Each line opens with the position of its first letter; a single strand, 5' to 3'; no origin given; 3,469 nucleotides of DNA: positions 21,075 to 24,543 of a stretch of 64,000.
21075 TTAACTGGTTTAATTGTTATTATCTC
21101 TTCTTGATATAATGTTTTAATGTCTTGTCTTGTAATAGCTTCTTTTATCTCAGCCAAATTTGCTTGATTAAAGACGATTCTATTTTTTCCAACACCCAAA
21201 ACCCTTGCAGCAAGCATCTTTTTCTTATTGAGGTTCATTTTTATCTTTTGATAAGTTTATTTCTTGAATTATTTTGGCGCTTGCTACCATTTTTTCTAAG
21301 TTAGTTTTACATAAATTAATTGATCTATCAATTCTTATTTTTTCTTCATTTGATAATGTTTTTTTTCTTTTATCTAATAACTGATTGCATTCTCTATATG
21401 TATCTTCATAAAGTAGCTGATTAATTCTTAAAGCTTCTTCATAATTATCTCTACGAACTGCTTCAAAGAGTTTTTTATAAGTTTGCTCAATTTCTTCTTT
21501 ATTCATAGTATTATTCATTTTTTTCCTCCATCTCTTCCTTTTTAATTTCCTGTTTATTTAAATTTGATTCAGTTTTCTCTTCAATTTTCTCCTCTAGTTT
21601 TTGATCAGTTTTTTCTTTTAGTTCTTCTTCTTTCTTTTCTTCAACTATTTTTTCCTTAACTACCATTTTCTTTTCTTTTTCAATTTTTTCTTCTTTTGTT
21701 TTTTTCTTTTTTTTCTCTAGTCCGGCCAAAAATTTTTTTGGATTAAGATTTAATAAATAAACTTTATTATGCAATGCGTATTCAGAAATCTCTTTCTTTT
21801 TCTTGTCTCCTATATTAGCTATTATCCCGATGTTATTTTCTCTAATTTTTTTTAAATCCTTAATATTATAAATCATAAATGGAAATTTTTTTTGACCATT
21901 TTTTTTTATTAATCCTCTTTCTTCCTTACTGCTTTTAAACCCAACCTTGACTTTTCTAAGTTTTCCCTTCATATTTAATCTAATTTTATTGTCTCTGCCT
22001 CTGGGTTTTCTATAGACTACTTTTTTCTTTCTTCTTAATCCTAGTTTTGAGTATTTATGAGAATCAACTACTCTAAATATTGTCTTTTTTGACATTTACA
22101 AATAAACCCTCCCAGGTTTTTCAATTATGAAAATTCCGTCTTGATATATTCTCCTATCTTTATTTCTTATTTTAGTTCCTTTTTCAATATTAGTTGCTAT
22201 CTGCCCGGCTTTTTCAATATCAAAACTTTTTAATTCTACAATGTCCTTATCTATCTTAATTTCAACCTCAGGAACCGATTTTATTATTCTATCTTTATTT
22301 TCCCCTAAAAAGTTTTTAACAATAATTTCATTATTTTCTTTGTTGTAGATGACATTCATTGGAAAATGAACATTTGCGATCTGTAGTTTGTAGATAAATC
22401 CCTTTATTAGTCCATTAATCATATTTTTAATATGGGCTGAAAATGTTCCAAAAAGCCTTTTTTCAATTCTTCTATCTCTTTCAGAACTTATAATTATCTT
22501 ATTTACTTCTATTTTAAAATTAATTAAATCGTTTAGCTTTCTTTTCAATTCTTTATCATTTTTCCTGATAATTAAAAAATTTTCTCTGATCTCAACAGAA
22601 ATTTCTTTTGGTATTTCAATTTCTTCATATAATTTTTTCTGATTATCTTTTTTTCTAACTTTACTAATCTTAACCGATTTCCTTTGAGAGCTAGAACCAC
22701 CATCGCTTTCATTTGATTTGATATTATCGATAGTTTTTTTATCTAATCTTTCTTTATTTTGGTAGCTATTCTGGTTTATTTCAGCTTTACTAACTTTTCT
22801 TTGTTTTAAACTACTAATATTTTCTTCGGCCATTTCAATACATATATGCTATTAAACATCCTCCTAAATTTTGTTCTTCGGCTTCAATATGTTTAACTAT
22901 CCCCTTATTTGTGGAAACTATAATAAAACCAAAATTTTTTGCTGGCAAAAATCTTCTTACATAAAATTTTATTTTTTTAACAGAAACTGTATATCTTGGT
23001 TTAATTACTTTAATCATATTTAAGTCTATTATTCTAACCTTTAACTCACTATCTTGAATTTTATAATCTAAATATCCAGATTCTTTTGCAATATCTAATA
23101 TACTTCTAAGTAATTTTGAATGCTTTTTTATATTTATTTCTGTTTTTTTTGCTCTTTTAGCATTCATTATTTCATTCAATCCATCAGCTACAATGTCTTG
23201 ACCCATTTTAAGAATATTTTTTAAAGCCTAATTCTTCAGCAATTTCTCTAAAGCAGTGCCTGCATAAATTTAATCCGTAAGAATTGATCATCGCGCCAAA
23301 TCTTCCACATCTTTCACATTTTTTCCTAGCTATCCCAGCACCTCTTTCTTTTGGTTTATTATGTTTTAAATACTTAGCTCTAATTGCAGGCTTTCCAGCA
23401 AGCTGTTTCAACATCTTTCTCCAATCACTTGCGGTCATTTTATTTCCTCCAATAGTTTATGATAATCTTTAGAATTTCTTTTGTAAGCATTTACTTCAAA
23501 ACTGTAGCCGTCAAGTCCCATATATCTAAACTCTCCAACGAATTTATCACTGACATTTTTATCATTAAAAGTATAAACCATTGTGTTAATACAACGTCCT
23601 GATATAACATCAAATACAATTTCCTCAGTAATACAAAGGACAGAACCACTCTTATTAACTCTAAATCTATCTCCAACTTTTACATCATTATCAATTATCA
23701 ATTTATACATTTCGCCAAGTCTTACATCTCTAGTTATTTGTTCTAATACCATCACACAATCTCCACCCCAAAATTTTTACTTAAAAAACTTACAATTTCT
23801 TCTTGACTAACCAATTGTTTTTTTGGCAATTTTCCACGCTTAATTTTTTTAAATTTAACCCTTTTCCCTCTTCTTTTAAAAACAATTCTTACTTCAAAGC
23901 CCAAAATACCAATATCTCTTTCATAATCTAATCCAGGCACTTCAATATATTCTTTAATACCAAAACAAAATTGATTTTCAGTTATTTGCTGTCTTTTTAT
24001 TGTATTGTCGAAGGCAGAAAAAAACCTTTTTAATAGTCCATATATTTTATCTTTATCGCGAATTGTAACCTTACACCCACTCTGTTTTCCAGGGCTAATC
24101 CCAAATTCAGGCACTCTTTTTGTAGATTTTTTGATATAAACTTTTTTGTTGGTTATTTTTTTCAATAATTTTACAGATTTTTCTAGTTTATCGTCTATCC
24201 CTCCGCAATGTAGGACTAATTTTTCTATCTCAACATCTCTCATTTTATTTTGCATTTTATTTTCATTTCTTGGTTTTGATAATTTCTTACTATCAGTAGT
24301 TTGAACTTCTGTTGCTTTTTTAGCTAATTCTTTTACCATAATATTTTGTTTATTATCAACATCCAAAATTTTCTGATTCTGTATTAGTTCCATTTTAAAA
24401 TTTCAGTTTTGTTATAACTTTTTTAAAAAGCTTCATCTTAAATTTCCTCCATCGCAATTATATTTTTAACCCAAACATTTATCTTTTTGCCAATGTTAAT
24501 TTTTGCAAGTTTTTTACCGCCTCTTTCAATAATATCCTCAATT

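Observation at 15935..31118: Ten orphan ORFs interleaved with, and translationally coupled to, the universal ribosomal protein gene cluster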

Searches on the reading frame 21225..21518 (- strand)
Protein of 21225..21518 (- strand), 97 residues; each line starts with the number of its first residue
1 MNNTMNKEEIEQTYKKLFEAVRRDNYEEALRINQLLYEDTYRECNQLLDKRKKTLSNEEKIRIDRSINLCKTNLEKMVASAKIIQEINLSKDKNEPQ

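Call 3: search_protein_families(library=pfam, max_evalue=1, proteins=[window:21225-21518:-])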
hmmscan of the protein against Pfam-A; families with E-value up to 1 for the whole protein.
window:21225-21518:- (97 aa): 3 families
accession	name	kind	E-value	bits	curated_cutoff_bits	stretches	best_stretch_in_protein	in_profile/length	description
PF02151.25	UVR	-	0.0017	18.5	21.5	1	7-32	1-26/36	UvrB/uvrC motif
PF18373.7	Spectrin_2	-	0.12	12.9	26.4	1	9-79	12-77/78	Spectrin like domain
PF07554.19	FIVAR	-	0.36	11.9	29.2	0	24-61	19-56/71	FIVAR domain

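Call 4: search_protein_families(library=ncbifam, max_evalue=1, proteins=[window:21225-21518:-])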
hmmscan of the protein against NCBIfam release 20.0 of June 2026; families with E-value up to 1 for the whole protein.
window:21225-21518:- (97 aa): 0 families

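Call 18: search_protein_families(library=phrogs, max_evalue=0.1, proteins=[window:21225-21518:-])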
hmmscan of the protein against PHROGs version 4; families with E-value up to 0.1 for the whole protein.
window:21225-21518:- (97 aa): 0 families

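Call 19: search_protein_families(library=padloc, max_evalue=0.1, proteins=[window:21225-21518:-])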
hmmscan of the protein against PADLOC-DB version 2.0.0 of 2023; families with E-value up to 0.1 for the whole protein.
window:21225-21518:- (97 aa): 0 families

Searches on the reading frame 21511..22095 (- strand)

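Call 6: search_protein_families(library=pfam, max_evalue=0.001, proteins=[window:21511-22095:-])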
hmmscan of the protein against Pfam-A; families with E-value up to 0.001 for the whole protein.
window:21511-22095:- (194 aa): 1 family
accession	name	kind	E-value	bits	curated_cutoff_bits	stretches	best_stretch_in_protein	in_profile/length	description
PF01655.23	Ribosomal_L32e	-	1.1e-15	58.3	25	1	7-116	4-108/108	Ribosomal protein L32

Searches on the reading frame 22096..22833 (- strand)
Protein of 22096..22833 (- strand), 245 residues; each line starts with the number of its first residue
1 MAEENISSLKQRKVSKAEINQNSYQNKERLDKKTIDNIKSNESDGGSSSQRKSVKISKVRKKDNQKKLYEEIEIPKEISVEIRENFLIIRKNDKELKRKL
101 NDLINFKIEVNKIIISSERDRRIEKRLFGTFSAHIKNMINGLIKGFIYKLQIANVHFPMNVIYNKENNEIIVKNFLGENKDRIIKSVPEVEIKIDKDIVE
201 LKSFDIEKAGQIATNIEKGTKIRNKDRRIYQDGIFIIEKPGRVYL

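Call 6: search_protein_families(library=pfam, max_evalue=0.001, proteins=[window:22096-22833:-])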
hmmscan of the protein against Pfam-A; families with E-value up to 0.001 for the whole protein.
window:22096-22833:- (245 aa): 1 family
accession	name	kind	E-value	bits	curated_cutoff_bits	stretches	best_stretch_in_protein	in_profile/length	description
PF00347.28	Ribosomal_L6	-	1e-09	39.5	27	2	168-229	10-76/80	Ribosomal protein L6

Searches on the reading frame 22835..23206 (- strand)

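Call 6: search_protein_families(library=pfam, max_evalue=0.001, proteins=[window:22835-23206:-])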
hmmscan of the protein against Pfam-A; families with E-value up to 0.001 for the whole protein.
window:22835-23206:- (123 aa): 1 family
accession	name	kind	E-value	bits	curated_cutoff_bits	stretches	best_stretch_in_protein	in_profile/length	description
PF00410.24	Ribosomal_S8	-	1e-18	67.9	24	1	4-123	1-126/126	Ribosomal protein S8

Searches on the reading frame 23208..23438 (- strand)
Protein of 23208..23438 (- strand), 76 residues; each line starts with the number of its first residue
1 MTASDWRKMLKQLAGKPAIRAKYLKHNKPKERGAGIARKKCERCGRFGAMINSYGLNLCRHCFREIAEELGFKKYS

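Call 6: search_protein_families(library=pfam, max_evalue=0.001, proteins=[window:23208-23438:-])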
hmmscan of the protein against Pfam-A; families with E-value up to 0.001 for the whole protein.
window:23208-23438:- (76 aa): 1 family
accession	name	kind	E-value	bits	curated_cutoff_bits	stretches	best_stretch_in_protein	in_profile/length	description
PF00253.27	Ribosomal_S14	-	4.1e-10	39.6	27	1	28-76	5-54/54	Ribosomal protein S14p/S29e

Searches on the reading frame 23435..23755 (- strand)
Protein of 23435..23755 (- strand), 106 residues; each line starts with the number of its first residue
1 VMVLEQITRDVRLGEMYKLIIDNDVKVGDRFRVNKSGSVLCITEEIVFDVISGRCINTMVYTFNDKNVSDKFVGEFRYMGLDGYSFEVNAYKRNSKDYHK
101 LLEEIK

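Call 3: search_protein_families(library=pfam, max_evalue=1, proteins=[window:23435-23755:-])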
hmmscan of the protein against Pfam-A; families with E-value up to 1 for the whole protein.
window:23435-23755:- (106 aa): 1 family
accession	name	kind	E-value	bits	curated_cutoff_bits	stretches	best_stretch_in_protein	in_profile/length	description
PF22849.2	CATSPERE_Ig-like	-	0.087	13.4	28.3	1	38-67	43-72/111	CATSPERE Ig-like domain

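Call 4: search_protein_families(library=ncbifam, max_evalue=1, proteins=[window:23435-23755:-])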
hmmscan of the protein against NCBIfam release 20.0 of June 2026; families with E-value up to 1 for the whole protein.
window:23435-23755:- (106 aa): 2 families
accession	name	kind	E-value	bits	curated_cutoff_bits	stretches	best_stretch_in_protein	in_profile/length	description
NF046000.1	MAG1210_fam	subfamily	0.023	13.4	275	1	15-73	361-418/550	MAG1210 family protein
NF004715.0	PRK06059.1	equivalog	0.085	11.8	424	1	13-56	318-361/399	lipid-transfer protein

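Call 18: search_protein_families(library=phrogs, max_evalue=0.1, proteins=[window:23435-23755:-])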
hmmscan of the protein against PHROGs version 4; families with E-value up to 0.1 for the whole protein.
window:23435-23755:- (106 aa): 1 family
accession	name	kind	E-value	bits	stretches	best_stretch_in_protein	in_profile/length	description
phrog_38288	-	unknown function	0.088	13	0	5-79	198-277/287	-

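Call 19: search_protein_families(library=padloc, max_evalue=0.1, proteins=[window:23435-23755:-])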
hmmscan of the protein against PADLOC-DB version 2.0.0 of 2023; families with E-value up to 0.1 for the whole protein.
window:23435-23755:- (106 aa): 0 families

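Call 79: find_homologous_proteins(query=A4, max_evalue=0.01)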
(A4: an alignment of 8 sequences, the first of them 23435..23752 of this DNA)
Query A4 (8 sequences) (105 aa, profile of the alignment): 7 proteins with E <= 0.01 among 543 candidates.
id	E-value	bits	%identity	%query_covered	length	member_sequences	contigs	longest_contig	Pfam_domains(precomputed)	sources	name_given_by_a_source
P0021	3.2e-40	154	76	100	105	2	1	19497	-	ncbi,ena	-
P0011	5.0e-39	150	100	100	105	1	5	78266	-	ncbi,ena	ncbi:MAG: hypothetical protein AABW90_00810 [Nanoarchaeota archaeon]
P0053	7.1e-35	137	36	85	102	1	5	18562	-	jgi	-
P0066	7.9e-35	137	38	80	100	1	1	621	-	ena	-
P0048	2.7e-33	132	34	99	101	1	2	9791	-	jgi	-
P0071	1.0e-32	130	32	93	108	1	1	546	-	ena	-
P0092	2.4e-20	90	34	90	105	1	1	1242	-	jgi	-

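Call 88: predict_structure(alignment_id=A5)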
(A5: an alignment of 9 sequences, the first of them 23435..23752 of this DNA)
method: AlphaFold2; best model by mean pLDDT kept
length: 105 residues; sequences in the alignment: 9
mean_pLDDT: 85.8   pTM: 0.80
mean pLDDT of the five models: 85.8, 84.4, 84.2, 80.0, 78.8
residues with pLDDT >= 90: 66; 70-90: 26; 50-70: 10; < 50: 3
segments of 3 or more residues with pLDDT < 50: 1-3
pLDDT, mean of each block of 10 residues (from residue 1): 68 94 94 73 93 93 74 93 92 90 75
secondary structure, 60 per line:
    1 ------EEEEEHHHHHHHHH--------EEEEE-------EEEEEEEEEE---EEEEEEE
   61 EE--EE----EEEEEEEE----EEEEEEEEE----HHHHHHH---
elements in order: E7-11 H12-20 E29-33 E41-50 E54-62 E71-78 E83-91 H96-102
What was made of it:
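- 23435..23755 (-): O6, 105/106 aa, between L5 and S14 (ATG at 23752 or GTG at 23755), ATGA overlap with S14. AlphaFold gives pLDDT 85.8 and pTM 0.80, a beta sheet plus two helices (call 88).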

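Call 91: fold_search(model_id=the predicted structure, library=pdb)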
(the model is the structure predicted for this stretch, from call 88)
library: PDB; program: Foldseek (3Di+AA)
matches with E <= 10: 475; with E <= 0.001: 0
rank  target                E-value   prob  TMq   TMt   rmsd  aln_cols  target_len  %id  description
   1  5l20_A                3.8e-01  0.03  0.14  0.13  13.8       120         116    8  Crystal Structure of a Clostripain (BT_0727) from Bacteroides thetaiotaomicron ATCC 29148 in Complex with Peptide Inhi (released 2017-08-02)
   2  2m89_MODEL_1_A        4.5e-01  0.20  0.39  0.32  11.3       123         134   10  Solution structure of the Aha1 dimer from Colwellia psychrerythraea (released 2013-09-04)
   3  6o38_H                4.8e-01  0.28  0.35  0.32   4.6        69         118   12  Structure of a chaperone-substrate complex (released 2019-07-24)
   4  6ka3_D                5.2e-01  0.12  0.33  0.26  12.3       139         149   14  Crystal structure of a Thebaine synthase from Papaver somniferum (released 2020-06-24)
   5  6ka3_A                5.2e-01  0.08  0.24  0.18  13.7       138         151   14  Crystal structure of a Thebaine synthase from Papaver somniferum (released 2020-06-24)
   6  6nag_A                6.6e-01  0.03  0.17  0.07  13.4       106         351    8  X-ray structure of a secreted C11 cysteine protease from Bacteroides thetaiotaomicron "iotapain (released 2019-12-11)
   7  7snx_A                7.1e-01  0.21  0.31  0.23   5.3        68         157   19  1.70A Resolution Structure of NanoBiT Complementation Reporter Complex of LgBit and SmBiT Subunits (released 2022-11-16)
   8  4fpw_A                7.1e-01  0.20  0.32  0.22   7.0        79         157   10  Crystal Structure of CalU16 from Micromonospora echinospora. Northeast Structural Genomics Consortium Target MiR12. (released 2012-12-12)
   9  8jz1_A                7.1e-01  0.12  0.28  0.30  13.5        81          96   14  Crystal structure of a single-chain monellin mutant C41V (released 2023-10-11)
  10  8ip2_A                8.0e-01  0.08  0.20  0.06   7.1        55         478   11  Escherichia coli OpgG mutant-D361N with beta-1,2-glucan (released 2024-03-13)
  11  6o38_M                8.5e-01  0.20  0.34  0.30   4.5        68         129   12  Structure of a chaperone-substrate complex (released 2019-07-24)
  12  3gyx_B                8.5e-01  0.03  0.15  0.10  12.6        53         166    9  Crystal structure of adenylylsulfate reductase from Desulfovibrio gigas (released 2009-12-15)
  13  9e08_A                9.1e-01  0.09  0.21  0.06   7.5        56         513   12  Cryo-EM structure of MdoD from Escherichia coli (released 2025-08-27)
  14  3ppt                  9.1e-01  0.04  0.20  0.17  11.0        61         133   11  REP1-NXSQ fatty acid transporter (released 2011-12-21)
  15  6nag_B                9.1e-01  0.02  0.14  0.06  13.4       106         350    9  X-ray structure of a secreted C11 cysteine protease from Bacteroides thetaiotaomicron "iotapain (released 2019-12-11)
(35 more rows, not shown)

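Call 99: search_solved_structures(query=A5, max_evalue=1)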
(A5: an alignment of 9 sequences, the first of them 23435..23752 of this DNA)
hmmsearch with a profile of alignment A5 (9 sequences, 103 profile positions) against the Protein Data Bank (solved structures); distinct sequences matched with E-value up to 1: 0.

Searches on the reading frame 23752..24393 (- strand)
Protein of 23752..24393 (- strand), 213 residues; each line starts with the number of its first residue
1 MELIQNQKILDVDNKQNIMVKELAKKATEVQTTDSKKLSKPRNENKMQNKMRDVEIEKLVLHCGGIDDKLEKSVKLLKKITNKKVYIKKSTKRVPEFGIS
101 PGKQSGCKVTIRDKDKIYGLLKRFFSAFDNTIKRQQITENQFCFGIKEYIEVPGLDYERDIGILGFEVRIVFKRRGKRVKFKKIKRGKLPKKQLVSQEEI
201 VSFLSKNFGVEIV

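Call 6: search_protein_families(library=pfam, max_evalue=0.001, proteins=[window:23752-24393:-])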
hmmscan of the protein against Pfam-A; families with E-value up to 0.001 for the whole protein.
window:23752-24393:- (213 aa): 2 families
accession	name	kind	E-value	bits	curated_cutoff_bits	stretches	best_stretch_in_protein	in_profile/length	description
PF00673.26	Ribosomal_L5_C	-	1.1e-09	38.7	27.8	1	105-190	2-82/94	ribosomal L5P family C-terminus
PF00281.24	Ribosomal_L5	-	2.2e-08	34.7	34.9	1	49-99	1-56/57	Ribosomal protein L5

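Call 9: find_related_loci(query=window:23752-24393:-, collection=genome_contigs, flank=10000)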
Query window:23752-24393:- (213 aa) in genome_contigs; peptide patterns used: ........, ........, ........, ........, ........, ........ (x = any residue, [..] = any of these).
211 stretches matched a pattern; 2 encode a relative of the query (tblastn E <= 1e-3); 2 distinct loci.
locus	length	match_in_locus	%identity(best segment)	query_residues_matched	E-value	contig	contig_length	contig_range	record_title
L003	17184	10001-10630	82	1-213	5e-110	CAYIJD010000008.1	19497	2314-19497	MAG TPA_asm: Candidatus Woesearchaeota archaeon isolate ERP119705_co24_1047 genome assembly, contig: NODE_3154_length_19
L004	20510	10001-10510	64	43-212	3e-61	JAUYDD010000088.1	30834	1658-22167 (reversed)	MAG: Nanoarchaeota archaeon isolate C20_maxbin.123 C20_k141_517581, whole genome shotgun sequence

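Call 10: find_related_loci(query=window:23752-24393:-, collection=metagenome_contigs, flank=10000)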
Query window:23752-24393:- (213 aa) in metagenome_contigs; peptide patterns used: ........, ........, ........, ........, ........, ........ (x = any residue, [..] = any of these).
475 stretches matched a pattern; 6 encode a relative of the query (tblastn E <= 1e-3); 6 distinct loci.
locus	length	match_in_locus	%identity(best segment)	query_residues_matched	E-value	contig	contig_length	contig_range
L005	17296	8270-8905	90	1-213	1e-123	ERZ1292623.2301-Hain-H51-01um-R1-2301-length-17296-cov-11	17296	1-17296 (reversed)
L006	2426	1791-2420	82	1-213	7e-115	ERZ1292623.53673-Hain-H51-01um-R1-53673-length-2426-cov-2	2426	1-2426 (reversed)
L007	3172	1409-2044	70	10-213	2e-95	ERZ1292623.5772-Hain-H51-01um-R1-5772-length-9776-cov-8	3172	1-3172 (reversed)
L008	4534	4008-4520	74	43-213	3e-81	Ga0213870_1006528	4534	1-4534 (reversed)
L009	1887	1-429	80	71-213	2e-75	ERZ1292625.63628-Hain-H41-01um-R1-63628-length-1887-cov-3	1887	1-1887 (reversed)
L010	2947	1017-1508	51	46-210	1e-41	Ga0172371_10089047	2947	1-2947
